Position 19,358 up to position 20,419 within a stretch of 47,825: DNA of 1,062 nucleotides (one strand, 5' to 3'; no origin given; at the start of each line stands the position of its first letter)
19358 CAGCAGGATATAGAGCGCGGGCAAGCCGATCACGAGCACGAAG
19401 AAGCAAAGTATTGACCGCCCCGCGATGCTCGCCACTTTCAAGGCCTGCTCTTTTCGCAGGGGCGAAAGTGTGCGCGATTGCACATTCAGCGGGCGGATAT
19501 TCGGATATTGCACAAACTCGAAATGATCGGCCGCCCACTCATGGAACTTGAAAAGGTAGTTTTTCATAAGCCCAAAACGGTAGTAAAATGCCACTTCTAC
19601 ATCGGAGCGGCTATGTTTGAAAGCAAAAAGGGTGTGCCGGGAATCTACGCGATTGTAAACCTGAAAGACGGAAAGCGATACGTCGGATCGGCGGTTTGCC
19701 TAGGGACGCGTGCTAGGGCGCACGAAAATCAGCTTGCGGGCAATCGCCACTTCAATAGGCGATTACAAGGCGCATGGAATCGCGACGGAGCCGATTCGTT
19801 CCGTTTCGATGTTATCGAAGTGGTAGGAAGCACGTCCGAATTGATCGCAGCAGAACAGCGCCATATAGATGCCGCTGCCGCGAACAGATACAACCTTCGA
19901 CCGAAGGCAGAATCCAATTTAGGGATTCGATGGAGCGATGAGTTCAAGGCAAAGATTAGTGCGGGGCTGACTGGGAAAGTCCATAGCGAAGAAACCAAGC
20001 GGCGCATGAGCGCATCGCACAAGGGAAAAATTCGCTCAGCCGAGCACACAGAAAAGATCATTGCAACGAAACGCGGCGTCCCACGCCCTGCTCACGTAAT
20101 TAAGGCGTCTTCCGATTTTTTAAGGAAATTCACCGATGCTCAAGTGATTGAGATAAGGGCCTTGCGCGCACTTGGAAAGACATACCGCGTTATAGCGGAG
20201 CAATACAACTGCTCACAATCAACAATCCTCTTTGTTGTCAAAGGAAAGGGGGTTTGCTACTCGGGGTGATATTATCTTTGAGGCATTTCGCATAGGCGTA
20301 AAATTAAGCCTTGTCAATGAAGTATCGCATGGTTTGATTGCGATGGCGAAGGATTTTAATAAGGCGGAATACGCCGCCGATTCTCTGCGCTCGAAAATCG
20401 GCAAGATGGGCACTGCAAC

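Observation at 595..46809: A 19-bp palindrome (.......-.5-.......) is built into every early promoter and scattered through regulatory DNA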

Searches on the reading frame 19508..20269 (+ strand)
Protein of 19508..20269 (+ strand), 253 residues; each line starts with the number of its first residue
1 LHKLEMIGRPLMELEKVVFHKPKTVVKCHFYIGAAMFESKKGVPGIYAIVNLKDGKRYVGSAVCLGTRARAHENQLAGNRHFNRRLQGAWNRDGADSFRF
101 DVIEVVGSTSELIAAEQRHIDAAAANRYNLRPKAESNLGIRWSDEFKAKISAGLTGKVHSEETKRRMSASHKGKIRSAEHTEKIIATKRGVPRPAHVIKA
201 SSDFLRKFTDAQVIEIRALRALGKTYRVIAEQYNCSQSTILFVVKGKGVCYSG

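Call 51: search_protein_families(library=pfam, proteins=[window:19508-20269:+], max_evalue=0.01)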
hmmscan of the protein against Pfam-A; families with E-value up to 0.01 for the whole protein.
window:19508-20269:+ (253 aa): 3 families
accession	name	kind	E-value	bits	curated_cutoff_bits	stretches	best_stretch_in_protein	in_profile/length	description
PF01541.30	GIY-YIG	-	6e-09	36.5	22.6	1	45-129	3-78/78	GIY-YIG catalytic domain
PF07460.16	NUMOD3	-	4.8e-07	30.1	20.4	1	156-174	1-19/37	NUMOD3 motif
PF13936.12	HTH_38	-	0.0043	17.2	27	1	209-241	6-38/44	Helix-turn-helix domain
